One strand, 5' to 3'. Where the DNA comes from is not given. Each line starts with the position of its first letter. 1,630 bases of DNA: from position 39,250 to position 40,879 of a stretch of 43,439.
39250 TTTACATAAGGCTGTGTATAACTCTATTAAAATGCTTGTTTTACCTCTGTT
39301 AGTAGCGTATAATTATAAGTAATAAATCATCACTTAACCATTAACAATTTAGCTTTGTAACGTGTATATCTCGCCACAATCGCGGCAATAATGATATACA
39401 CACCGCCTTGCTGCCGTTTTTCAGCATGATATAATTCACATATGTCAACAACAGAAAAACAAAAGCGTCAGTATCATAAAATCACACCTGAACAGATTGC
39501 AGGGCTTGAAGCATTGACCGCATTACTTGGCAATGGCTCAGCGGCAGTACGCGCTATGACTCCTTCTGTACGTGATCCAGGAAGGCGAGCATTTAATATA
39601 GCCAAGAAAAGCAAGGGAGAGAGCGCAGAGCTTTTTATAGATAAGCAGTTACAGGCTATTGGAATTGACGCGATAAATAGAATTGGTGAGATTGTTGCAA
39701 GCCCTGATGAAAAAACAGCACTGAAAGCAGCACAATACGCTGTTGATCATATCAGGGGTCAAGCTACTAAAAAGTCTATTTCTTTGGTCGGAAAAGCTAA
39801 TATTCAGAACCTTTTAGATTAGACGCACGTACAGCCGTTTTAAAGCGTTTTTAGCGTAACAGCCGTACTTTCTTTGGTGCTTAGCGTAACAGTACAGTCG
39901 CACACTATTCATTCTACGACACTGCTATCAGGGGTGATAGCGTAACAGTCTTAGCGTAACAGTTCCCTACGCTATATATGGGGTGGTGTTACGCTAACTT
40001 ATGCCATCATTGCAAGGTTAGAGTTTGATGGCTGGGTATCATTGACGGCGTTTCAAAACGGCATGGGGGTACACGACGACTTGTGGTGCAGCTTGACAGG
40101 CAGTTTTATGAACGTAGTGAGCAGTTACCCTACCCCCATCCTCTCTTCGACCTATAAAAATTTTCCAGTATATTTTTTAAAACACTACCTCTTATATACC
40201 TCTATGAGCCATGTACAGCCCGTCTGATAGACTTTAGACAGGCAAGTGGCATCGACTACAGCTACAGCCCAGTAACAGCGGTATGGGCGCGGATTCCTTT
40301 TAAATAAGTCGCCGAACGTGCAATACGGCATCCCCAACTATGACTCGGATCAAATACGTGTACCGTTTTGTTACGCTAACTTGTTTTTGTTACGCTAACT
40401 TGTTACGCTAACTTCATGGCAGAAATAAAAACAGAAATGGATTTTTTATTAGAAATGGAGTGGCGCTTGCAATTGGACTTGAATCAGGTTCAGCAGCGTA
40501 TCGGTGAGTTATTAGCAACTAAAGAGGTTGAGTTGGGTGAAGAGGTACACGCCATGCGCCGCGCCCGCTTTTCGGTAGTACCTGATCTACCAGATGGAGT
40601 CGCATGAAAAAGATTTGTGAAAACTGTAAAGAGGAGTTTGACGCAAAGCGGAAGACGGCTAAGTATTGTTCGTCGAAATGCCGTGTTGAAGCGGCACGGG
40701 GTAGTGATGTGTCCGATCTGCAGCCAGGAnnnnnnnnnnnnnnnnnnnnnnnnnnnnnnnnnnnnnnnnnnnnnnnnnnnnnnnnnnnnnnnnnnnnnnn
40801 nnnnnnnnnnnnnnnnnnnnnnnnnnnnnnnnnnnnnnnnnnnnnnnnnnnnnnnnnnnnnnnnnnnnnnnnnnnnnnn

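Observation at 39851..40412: Eight copies of an 11-12 nt motif bracket an AT-rich core in the 590-bp gap between the terS-like and RecA-like genes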

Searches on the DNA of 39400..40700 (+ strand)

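Call 6: search_dna_similar(query=window:39400-40700:+, collection=phages, mode=distant, max_rows=40)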
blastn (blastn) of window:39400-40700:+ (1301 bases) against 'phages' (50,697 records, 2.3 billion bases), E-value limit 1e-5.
No match.
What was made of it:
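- Tried and rejected: Nucleotide search of the region against 50,697 GenBank phages: no hit (call 6).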

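Call 66: search_rna_families(source=window, start=39800, end=40450, threshold=evalue, max_evalue=1)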
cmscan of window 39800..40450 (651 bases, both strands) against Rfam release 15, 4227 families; matches with E-value up to 1: 0.
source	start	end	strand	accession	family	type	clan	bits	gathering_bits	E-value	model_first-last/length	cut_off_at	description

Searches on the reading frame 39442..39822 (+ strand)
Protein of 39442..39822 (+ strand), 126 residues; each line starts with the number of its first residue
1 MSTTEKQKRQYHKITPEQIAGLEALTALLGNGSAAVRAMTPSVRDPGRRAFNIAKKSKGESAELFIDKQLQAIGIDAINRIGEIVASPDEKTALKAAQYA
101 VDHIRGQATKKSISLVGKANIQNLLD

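Call 8: search_protein_families(library=phrogs, proteins=[window:39442-39822:+], max_evalue=0.01)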
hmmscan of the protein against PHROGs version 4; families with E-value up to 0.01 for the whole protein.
window:39442-39822:+ (126 aa): 0 families

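Call 9: search_protein_families(library=pfam, proteins=[window:39442-39822:+], max_evalue=0.01)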
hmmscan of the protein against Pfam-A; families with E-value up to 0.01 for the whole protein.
window:39442-39822:+ (126 aa): 0 families

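Call 16: find_related_loci(query=window:39442-39822:+, collection=viral_contigs, flank=4000)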
Query window:39442-39822:+ (126 aa) in viral_contigs; peptide patterns used: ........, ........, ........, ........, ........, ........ (x = any residue, [..] = any of these).
22 stretches matched a pattern, but none encodes a relative of the query by tblastn (E <= 1e-3).

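Call 27: search_protein_families(library=pfam, proteins=[window:39442-39822:+], max_evalue=10)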
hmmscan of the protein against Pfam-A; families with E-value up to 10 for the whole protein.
window:39442-39822:+ (126 aa): 1 family
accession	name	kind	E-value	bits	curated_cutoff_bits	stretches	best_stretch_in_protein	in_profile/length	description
PF21627.2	BTH_I2711-like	-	0.12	13.1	27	1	94-112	15-33/71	Uncharacterized protein BTH_I2711-like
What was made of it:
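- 39442..39822 (+): terS (126 aa), a Terminase_2-type small terminase. It is the first gene of the rightward operon, and the array starts 29 bp after its stop. No direct Pfam or PHROG hit (calls 8, 9, 27).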

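Call 28: search_protein_families(library=phrogs, proteins=[window:39442-39822:+], max_evalue=1)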
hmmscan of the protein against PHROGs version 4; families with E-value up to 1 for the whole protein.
window:39442-39822:+ (126 aa): 0 families

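Call 48: find_homologous_proteins(query=window:39442-39822:+, max_evalue=0.001)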
Query window:39442-39822:+ (126 aa): 32 proteins with E <= 0.001 among 64 candidates.
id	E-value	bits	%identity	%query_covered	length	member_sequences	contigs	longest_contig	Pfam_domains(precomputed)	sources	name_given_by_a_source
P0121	2.6e-72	258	100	100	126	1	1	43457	-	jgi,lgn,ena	-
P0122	1.4e-54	201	78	100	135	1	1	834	-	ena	-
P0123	1.8e-52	194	75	100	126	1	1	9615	-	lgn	-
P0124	1.2e-51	191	75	100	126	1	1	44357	-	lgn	-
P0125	2.6e-51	190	73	100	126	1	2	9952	-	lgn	-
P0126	3.4e-49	183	70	97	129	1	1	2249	-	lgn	-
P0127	4.3e-49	183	71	100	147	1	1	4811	-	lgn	-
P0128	4.7e-49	183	67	100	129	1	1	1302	-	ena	-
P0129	1.4e-48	181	70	100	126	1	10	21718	-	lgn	-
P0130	9.0e-48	179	66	100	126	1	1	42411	-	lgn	-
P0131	5.3e-46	173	68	96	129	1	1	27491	-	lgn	-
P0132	1.2e-45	172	66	100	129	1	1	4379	-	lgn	-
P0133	2.3e-45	171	67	96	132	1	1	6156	-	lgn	-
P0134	3.7e-39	151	64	90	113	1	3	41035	-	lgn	-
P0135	1.1e-34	137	70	78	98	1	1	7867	-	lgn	-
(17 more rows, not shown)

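Call 51: search_solved_structures(query=A1, max_evalue=10, show_alignments=2)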
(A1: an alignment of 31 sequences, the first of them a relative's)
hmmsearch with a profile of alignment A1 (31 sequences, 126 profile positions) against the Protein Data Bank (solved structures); distinct sequences matched with E-value up to 10: 0.

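Call 52: find_encoding_contigs(protein=P0124, flank=3500, max_places=2)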
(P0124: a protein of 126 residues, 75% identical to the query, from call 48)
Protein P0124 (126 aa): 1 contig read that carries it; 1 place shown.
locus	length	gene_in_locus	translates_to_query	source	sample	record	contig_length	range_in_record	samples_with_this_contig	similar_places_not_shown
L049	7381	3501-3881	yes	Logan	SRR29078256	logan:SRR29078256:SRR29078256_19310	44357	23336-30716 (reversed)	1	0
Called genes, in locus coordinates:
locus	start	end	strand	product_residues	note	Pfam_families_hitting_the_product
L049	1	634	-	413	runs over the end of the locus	PF00270:DEAD, PF04851:ResIII, PF09848:SLFN-g3_helicase (faint), PF00271:Helicase_C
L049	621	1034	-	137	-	PF11672:DUF3268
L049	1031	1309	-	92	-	-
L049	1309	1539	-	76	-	-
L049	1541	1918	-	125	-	-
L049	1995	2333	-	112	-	-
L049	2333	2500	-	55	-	-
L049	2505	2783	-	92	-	PF26096:DUF8033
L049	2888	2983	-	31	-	-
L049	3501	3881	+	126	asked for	-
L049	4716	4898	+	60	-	-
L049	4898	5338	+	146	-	-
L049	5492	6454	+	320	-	PF00154:RecA_N, PF06745:ATPase (weak), PF13479:AAA_24 (weak)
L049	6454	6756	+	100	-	-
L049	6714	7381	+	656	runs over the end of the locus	-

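Call 53: find_encoding_contigs(protein=P0123, flank=3500, max_places=2)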
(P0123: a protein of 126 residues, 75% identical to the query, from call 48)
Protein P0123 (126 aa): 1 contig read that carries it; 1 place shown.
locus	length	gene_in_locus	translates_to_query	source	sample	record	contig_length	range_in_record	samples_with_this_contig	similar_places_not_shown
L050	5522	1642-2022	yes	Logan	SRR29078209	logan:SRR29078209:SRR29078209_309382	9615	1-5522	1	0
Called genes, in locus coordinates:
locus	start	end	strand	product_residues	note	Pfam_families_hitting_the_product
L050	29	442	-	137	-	PF11672:DUF3268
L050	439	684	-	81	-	-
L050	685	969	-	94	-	-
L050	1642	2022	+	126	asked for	-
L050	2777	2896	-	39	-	-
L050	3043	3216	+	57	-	-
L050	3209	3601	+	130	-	-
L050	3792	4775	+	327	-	PF00154:RecA_N, PF06745:ATPase (weak), PF13479:AAA_24 (faint)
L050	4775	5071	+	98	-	-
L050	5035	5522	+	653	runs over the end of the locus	-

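Call 54: find_encoding_contigs(protein=P0125, flank=3500, max_places=2)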
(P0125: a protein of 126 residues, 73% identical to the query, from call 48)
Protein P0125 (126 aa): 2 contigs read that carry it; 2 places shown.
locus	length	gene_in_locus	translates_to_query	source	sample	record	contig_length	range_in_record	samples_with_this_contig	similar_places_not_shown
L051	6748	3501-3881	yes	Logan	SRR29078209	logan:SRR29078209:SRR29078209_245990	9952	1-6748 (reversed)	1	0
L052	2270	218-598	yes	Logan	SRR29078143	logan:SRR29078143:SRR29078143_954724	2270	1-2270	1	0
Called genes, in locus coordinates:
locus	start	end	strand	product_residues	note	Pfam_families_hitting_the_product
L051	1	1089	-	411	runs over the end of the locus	PF00270:DEAD, PF04851:ResIII, PF09848:SLFN-g3_helicase (faint), PF00271:Helicase_C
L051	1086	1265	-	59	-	-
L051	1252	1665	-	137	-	PF11672:DUF3268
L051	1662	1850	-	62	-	-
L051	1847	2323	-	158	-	-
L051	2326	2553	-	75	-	-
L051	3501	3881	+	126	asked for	-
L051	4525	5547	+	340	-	PF00154:RecA_N, PF06745:ATPase, PF13479:AAA_24 (weak)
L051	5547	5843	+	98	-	-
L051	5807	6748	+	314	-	?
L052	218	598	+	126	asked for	-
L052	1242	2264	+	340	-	PF00154:RecA_N, PF06745:ATPase, PF13479:AAA_24 (weak)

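Call 60: predict_structure(alignment_id=A1)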
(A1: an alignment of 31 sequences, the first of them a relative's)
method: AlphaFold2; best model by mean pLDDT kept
length: 126 residues; sequences in the alignment: 31
mean_pLDDT: 63.9   pTM: 0.33
mean pLDDT of the five models: 63.9, 63.2, 60.2, 59.5, 56.5
residues with pLDDT >= 90: 0; 70-90: 31; 50-70: 85; < 50: 10
segments of 3 or more residues with pLDDT < 50: 119-126
pLDDT, mean of each block of 10 residues (from residue 1): 55 67 71 66 68 70 65 68 62 66 67 54 46
secondary structure, 60 per line:
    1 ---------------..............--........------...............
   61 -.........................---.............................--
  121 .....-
elements in order: H16-29 H32-39 H46-60 H62-86 H90-118 H121-125

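Call 63: fold_search(model_id=the predicted structure, library=pdb)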
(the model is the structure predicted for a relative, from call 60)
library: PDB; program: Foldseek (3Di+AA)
matches with E <= 10: 41; with E <= 0.001: 0
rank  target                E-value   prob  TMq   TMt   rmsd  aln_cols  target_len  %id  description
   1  1q0d_A                2.3e+00  0.11  0.27  0.28  16.0        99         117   18  Crystal structure of Ni-containing superoxide dismutase with Ni-ligation corresponding to the oxidized state (released 2004-05-18)
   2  7v7n_A                2.6e+00  0.13  0.33  0.05  17.2       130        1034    8  Cryo-EM structure of SARS-CoV-2 S-Delta variant (B.1.617.2), all RBD-down conformation (released 2021-10-06)
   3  7akj_A                4.1e+00  0.06  0.25  0.05  17.9       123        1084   10  Structure of the SARS-CoV spike glycoprotein in complex with the 47D11 neutralizing antibody Fab fragment (released 2021-05-19)
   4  9u78_A                4.7e+00  0.08  0.28  0.30  15.8        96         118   22  Single Chain Protein of De Novo Designed Helix Bundles-4EH2 with KDPV Loop (released 2025-04-09)
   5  4it5_B                4.7e+00  0.06  0.27  0.21  14.1       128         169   17  Chaperone HscB from Vibrio cholerae (released 2013-01-30)
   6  8bsi_SP               5.0e+00  0.11  0.37  0.33   8.8       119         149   17  Giardia ribosome chimeric hybrid-like GDP+Pi bound state (B1) (released 2023-03-15)
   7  1t6q_B                5.0e+00  0.07  0.27  0.29  16.0        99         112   18  Nickel Superoxide Dismutase (NiSOD) CN-treated Apo Structure (released 2004-07-13)
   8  1t6i_C                5.3e+00  0.08  0.28  0.32  16.0        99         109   16  Nickel Superoxide Dismutase (NiSOD) Apo Structure (released 2004-07-13)
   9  7eb0_C                5.3e+00  0.05  0.26  0.05  18.3       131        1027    9  Cryo-EM structure of SARS-CoV-2 Spike D614G variant, one RBD-up conformation 2 (released 2021-06-23)
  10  7k9h_A                5.3e+00  0.04  0.25  0.05  17.9       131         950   10  SARS-CoV-2 Spike in complex with neutralizing Fab 2B04 (one up, two down conformation) (released 2021-09-29)
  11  1t6u_D                6.0e+00  0.08  0.29  0.30  15.8        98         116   15  Nickel Superoxide Dismutase (NiSOD) Native 1.30 A Structure (released 2004-07-13)
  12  1t6q_A                6.0e+00  0.07  0.28  0.32  16.0        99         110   16  Nickel Superoxide Dismutase (NiSOD) CN-treated Apo Structure (released 2004-07-13)
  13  7ej4_A                6.0e+00  0.05  0.26  0.05  18.3       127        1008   10  Cryo-EM structure of SARS-CoV-2 spike in complex with a neutralizing antibody RBD-chAb-25 (released 2021-06-23)
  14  8epp_B                6.4e+00  0.08  0.32  0.05  16.9       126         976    9  Cryo-EM structure of SARS-CoV-2 Spike trimer S2D14 with two RBDs in the open conformation (released 2023-06-21)
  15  7r15_C                6.4e+00  0.07  0.34  0.06  17.2       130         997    9  Alpha Variant SARS-CoV-2 Spike with 2 Erect RBDs (released 2022-03-02)
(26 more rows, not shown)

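Call 95: search_protein_representatives(alignment_id=A1)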
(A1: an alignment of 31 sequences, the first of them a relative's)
Query: 31 sequences, 126 profile positions. Proteins with E-value up to 0.001 (for the whole library): 75; up to 1e-10: 33; up to 1e-30: 11. The best 75 are listed.
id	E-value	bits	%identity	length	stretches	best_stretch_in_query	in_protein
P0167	4.4e-52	191.7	-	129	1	2-126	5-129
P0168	5.5e-43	162.3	-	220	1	4-126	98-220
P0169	6.0e-41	155.7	-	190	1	2-126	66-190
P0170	4.0e-37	143.3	-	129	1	2-126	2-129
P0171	3.1e-35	137.2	-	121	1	7-126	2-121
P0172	5.5e-35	136.4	-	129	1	2-125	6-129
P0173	1.2e-34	135.3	-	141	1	5-125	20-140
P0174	3.9e-34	133.7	-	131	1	3-126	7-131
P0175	1.3e-32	128.7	-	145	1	3-125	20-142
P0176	3.9e-32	127.2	-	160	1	4-126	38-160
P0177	9.7e-31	122.7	-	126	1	3-125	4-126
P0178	5.0e-30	120.4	-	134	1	6-125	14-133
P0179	1.1e-29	119.3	-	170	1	3-125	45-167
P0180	2.6e-29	118.1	-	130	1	5-125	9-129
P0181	2.3e-28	115.0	-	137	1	5-125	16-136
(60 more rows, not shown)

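Call 97: search_protein_families(library=phrogs, alignment_id=A5, max_evalue=0.001)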
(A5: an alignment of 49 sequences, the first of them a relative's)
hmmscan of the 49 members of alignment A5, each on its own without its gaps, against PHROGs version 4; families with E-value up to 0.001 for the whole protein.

A. member 1, P0191 (136 aa): 0 families

B. families by the number of members that match (of 49 scanned): 13 families
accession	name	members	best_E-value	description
phrog_51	-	20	1.2e-19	terminase small subunit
phrog_2538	-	9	4.3e-19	terminase small subunit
phrog_2606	-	8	4.8e-11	terminase small subunit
phrog_17390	-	7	9.5e-10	-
phrog_12942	-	1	3.1e-13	-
phrog_7344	-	1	4.7e-10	terminase small subunit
phrog_725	-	1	1.6e-05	CII-like regulator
phrog_5334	-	1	5.1e-05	terminase small subunit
phrog_641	-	1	6.6e-05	terminase small subunit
phrog_309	-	1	0.00068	terminase small subunit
phrog_26239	-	1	0.00078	-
phrog_1889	-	1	0.00088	terminase small subunit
phrog_4151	-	1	0.00094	DNA binding protein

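Call 98: search_protein_families(library=pfam, alignment_id=A5, max_evalue=0.01)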
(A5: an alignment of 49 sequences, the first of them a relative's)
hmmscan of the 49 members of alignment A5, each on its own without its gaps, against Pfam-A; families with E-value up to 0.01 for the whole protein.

A. member 1, P0191 (136 aa): 0 families

B. families by the number of members that match (of 49 scanned): 16 families
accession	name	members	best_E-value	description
PF03592.21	Terminase_2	21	4e-16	Terminase small subunit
PF01025.24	GrpE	1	1e-21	GrpE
PF13022.12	HTH_Tnp_1_2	1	4e-05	Helix-turn-helix of insertion element transposase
PF23831.1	DUF7201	1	0.0011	Coiled-coil region of unknown function (DUF7201)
PF11577.13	NEMO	1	0.0017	NF-kappa-B essential modulator NEMO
PF05732.17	RepL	1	0.0018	Firmicute plasmid replication protein (RepL)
PF18932.5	DUF5681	1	0.0021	Family of unknown function (DUF5681)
PF23246.1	CC_CDK5RAP2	1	0.0032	CDK5 regulatory subunit-associated protein 2-like, coiled coil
PF03342.19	Rhabdo_M1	1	0.0038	Rhabdovirus M1 matrix protein (M1 polymerase-associated protein)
PF06056.18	Terminase_5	1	0.0045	Putative ATPase subunit of terminase (gpP-like)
PF02875.26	Mur_ligase_C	1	0.0053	Mur ligase, glutamate ligase domain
PF15923.10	DUF4745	1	0.0063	Domain of unknown function (DUF4745)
PF25481.1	Nucleoprot-TPR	1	0.0091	Nucleoprotein TPR-like domain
PF13404.12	HTH_AsnC-type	1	0.0094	AsnC-type helix-turn-helix domain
PF06497.16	Baculo_Ac102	1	0.0095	Baculovirus Ac102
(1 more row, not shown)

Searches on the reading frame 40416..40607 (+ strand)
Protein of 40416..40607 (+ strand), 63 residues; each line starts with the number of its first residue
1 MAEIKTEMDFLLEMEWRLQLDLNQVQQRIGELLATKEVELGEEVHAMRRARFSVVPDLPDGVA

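Call 8: search_protein_families(library=phrogs, proteins=[window:40416-40607:+], max_evalue=0.01)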
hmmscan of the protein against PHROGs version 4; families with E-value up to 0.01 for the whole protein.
window:40416-40607:+ (63 aa): 0 families

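Call 9: search_protein_families(library=pfam, proteins=[window:40416-40607:+], max_evalue=0.01)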
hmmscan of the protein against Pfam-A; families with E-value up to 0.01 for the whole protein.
window:40416-40607:+ (63 aa): 0 families

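Call 27: search_protein_families(library=pfam, proteins=[window:40416-40607:+], max_evalue=10)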
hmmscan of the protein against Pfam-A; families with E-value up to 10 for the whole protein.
window:40416-40607:+ (63 aa): 0 families

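Call 28: search_protein_families(library=phrogs, proteins=[window:40416-40607:+], max_evalue=1)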
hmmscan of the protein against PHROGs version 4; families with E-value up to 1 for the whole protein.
window:40416-40607:+ (63 aa): 0 families

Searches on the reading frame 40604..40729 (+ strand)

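Call 27: search_protein_families(library=pfam, proteins=[window:40604-40729:+], max_evalue=10)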
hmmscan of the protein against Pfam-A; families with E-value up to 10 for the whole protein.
seq(42 aa): 8 families
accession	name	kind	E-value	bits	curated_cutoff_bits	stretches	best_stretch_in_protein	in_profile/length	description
PF06906.16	DUF1272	-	0.017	15.6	25.3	1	1-26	4-29/57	Protein of unknown function (DUF1272)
PF24292.1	DUF7479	-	0.039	14.5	27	1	3-31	3-31/60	Domain of unknown function (DUF7479)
PF05766.18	NinG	-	0.039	14.2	25.4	1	3-33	7-37/193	Bacteriophage Lambda NinG protein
PF01753.24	zf-MYND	-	0.058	13.9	22.7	1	5-30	14-31/39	MYND finger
PF10013.15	DUF2256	-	0.062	13.9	25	1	2-27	7-38/40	Uncharacterized protein conserved in bacteria (DUF2256)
PF01155.25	HypA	-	0.11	13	28.9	1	3-35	71-104/112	Hydrogenase/urease nickel incorporation, metallochaperone, hypA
PF04640.20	PLATZ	-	0.37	11.9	25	1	2-28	55-79/79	PLATZ transcription factor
PF09889.16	DUF2116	-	5.4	7.5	26.8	1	5-19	20-35/59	Probable treble clef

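Call 28: search_protein_families(library=phrogs, proteins=[window:40604-40729:+], max_evalue=1)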
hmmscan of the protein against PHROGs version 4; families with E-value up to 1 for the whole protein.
seq(42 aa): 23 families
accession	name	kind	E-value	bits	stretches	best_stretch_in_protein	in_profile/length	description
phrog_6975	-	unknown function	4.4e-08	34.5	1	1-36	12-47/149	-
phrog_1271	-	DNA, RNA and nucleotide metabolism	5.5e-06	27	1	2-30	212-242/361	HNH endonuclease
phrog_2862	-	unknown function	7e-06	27.3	1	1-33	1-33/118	-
phrog_15471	-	DNA, RNA and nucleotide metabolism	2.8e-05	25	1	2-38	102-139/183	HNH endonuclease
phrog_16925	-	unknown function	3.4e-05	25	1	4-33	7-38/151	-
phrog_2308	-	unknown function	0.00014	23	1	2-33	100-132/138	-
phrog_1333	-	unknown function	0.00025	22.2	1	2-32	100-130/166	-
phrog_8660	-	DNA, RNA and nucleotide metabolism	0.00057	21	1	2-32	13-43/196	HNH endonuclease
phrog_8643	-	DNA, RNA and nucleotide metabolism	0.00092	20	1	3-33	2-33/179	DNA polymerase/primase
phrog_31911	-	unknown function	0.0011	20.4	1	2-29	6-33/121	-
phrog_32248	-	unknown function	0.002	18.7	1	2-33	61-92/225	-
phrog_10853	-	unknown function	0.036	15.3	1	6-31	6-31/93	-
phrog_3794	-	unknown function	0.038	14.6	1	3-28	9-35/50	-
phrog_12986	-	unknown function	0.042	15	1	2-32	6-36/130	-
phrog_19431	-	unknown function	0.048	14.7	1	4-31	22-50/81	-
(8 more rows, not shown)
